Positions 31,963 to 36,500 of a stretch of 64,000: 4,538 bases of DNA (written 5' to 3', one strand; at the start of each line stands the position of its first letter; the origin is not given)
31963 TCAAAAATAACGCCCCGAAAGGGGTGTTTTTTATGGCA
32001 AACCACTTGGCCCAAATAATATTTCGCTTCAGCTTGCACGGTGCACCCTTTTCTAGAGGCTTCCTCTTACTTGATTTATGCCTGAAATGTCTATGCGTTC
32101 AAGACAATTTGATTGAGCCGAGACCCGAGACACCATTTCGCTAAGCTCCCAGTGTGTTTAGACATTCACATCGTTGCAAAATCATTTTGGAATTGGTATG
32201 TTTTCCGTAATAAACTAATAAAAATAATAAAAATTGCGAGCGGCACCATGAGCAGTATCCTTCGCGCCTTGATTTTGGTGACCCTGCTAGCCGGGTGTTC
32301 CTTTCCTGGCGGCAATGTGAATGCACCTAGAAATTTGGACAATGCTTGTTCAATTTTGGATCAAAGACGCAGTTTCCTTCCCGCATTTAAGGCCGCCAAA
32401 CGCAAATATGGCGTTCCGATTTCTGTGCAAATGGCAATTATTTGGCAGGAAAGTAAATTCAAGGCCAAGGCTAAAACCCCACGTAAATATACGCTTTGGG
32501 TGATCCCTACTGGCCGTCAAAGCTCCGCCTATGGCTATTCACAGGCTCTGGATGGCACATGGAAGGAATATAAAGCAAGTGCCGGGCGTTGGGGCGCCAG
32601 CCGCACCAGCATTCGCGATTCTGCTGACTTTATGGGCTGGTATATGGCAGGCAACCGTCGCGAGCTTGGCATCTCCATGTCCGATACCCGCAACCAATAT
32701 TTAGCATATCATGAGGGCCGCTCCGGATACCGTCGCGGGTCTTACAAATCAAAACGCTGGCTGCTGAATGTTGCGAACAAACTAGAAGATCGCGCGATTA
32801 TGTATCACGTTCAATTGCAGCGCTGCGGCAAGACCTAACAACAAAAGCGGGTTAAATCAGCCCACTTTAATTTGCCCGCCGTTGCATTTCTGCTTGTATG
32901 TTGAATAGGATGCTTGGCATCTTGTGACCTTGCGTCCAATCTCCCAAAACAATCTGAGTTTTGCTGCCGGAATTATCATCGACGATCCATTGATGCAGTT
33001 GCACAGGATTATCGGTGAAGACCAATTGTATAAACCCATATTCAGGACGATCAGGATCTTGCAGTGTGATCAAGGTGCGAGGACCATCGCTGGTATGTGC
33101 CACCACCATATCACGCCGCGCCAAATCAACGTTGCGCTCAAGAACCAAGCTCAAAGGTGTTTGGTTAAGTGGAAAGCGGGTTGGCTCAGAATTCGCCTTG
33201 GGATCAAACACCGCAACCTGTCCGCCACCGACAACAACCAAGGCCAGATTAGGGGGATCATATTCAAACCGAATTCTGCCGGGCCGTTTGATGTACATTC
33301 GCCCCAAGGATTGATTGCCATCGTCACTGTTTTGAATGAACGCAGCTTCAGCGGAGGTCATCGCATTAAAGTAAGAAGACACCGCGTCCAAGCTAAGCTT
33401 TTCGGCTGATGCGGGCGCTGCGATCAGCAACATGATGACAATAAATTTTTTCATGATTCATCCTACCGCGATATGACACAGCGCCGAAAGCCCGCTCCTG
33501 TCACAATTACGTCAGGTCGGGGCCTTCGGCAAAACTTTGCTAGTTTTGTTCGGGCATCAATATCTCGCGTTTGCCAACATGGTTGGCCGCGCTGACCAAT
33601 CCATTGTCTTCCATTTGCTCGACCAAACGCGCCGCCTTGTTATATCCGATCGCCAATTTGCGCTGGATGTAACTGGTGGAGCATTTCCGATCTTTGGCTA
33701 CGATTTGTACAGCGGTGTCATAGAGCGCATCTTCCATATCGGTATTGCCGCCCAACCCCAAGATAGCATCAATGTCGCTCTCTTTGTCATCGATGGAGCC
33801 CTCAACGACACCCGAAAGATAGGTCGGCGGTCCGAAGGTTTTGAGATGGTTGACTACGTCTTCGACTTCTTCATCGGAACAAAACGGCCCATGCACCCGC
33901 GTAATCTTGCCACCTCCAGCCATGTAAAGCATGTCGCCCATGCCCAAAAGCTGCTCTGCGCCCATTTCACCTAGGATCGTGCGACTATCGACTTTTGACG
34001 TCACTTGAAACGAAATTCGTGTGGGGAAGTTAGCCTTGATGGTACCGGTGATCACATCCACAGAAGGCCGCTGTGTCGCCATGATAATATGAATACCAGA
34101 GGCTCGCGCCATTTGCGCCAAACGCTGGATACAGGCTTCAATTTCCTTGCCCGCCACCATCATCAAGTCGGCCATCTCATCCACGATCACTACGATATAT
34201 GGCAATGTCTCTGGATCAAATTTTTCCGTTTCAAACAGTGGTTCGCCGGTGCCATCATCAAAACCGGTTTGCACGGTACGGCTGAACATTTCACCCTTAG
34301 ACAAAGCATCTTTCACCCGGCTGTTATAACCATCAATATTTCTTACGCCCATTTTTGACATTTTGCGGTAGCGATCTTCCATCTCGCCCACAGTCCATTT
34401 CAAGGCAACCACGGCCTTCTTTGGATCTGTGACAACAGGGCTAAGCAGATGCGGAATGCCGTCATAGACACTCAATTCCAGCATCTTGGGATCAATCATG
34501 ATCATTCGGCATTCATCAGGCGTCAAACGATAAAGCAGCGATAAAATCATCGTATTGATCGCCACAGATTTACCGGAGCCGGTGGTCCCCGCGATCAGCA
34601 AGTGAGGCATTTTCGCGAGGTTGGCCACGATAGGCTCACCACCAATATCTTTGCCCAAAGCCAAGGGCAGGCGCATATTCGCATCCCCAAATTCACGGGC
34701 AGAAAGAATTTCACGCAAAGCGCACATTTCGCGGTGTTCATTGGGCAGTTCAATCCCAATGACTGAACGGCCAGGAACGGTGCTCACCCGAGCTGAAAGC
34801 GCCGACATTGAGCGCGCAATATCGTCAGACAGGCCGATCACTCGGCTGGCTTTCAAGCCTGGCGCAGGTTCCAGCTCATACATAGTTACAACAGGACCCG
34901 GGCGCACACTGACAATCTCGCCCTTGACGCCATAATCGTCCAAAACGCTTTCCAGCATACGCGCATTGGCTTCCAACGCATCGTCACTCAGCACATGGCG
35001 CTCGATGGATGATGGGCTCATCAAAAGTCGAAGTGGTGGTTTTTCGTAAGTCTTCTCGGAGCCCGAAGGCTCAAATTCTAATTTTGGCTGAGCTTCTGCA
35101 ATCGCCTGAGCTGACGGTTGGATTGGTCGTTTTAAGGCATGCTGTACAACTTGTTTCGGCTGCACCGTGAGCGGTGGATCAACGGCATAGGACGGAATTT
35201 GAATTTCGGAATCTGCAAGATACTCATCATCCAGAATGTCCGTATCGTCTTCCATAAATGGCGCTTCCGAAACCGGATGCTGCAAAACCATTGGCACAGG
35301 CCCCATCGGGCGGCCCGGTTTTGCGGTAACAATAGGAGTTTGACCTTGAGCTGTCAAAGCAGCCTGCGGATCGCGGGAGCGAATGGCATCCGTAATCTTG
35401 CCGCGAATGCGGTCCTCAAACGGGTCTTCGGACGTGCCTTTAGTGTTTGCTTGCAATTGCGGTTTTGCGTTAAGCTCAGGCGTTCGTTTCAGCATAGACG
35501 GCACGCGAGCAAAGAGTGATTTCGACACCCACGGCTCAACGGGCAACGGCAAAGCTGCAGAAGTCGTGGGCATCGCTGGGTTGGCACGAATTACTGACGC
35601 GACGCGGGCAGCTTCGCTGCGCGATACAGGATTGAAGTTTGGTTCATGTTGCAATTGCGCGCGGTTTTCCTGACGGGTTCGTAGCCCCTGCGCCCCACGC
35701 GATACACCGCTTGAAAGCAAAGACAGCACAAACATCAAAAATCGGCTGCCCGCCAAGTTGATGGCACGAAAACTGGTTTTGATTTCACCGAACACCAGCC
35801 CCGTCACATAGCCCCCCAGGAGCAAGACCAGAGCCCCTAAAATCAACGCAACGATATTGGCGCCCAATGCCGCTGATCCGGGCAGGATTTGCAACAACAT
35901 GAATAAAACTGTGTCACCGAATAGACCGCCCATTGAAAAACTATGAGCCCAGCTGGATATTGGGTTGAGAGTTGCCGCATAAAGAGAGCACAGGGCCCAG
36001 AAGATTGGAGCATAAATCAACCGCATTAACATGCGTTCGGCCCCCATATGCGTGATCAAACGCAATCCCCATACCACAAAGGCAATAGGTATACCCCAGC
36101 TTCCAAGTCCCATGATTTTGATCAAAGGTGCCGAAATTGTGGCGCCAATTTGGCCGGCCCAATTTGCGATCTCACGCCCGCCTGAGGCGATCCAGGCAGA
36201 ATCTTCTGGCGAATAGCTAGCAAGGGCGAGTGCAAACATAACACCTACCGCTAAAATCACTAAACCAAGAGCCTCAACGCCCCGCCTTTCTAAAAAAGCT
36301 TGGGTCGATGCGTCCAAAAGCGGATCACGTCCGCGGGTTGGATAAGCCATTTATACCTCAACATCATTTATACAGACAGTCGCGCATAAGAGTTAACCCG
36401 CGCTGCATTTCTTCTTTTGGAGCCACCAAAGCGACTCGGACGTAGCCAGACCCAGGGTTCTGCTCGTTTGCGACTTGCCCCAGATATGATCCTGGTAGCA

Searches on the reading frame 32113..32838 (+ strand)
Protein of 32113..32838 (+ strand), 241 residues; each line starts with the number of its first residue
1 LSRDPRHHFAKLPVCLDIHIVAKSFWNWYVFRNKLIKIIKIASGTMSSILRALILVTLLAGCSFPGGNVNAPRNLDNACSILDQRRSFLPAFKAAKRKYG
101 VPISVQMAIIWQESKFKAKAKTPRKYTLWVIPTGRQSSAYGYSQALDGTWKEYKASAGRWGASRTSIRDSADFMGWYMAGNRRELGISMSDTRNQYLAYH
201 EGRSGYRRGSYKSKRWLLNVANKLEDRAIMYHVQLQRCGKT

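Call 25: search_protein_families(library=pfam, proteins=[window:32113-32838:+], max_evalue=0.00001)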
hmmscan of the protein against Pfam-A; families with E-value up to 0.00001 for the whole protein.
window:32113-32838:+ (241 aa): 2 families
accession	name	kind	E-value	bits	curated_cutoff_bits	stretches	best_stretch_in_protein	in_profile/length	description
PF19489.4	SLT_4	-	6.7e-75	251.2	27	1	52-238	3-184/184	Transglycosylase SLT domain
PF01464.25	SLT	-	2.5e-07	30.7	21.3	1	91-208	2-103/117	Transglycosylase SLT domain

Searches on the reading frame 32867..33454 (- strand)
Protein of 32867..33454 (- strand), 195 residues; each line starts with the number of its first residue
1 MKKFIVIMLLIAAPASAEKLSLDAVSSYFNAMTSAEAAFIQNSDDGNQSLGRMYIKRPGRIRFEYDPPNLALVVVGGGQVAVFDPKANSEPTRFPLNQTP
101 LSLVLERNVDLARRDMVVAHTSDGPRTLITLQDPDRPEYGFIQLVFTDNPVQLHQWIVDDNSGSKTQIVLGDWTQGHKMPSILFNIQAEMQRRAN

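Call 25: search_protein_families(library=pfam, proteins=[window:32867-33454:-], max_evalue=0.00001)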
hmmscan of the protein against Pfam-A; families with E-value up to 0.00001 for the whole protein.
window:32867-33454:- (195 aa): 1 family
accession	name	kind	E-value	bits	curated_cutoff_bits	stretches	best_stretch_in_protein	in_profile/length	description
PF03548.22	LolA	-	3.1e-22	79.5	23.6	1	32-186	3-164/165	Outer membrane lipoprotein carrier protein LolA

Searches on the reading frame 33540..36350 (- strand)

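Call 25: search_protein_families(library=pfam, proteins=[window:33540-36350:-], max_evalue=0.00001)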
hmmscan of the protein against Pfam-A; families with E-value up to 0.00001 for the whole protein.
window:33540-36350:- (936 aa): 4 families
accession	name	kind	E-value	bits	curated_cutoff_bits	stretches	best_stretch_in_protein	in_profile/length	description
PF01580.24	FtsK_SpoIIIE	-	2e-73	247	24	1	545-764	2-221/221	FtsK/SpoIIIE family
PF13491.11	FtsK_4TM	-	1.3e-28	100.3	23.1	1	21-177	1-156/171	4TM region of DNA translocase FtsK/SpoIIIE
PF17854.6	FtsK_alpha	-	6.1e-27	94.2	22.9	1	438-537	2-101/101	FtsK alpha domain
PF09397.16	FtsK_gamma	-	8.9e-26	89.8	30.6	1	873-932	3-62/63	Ftsk gamma domain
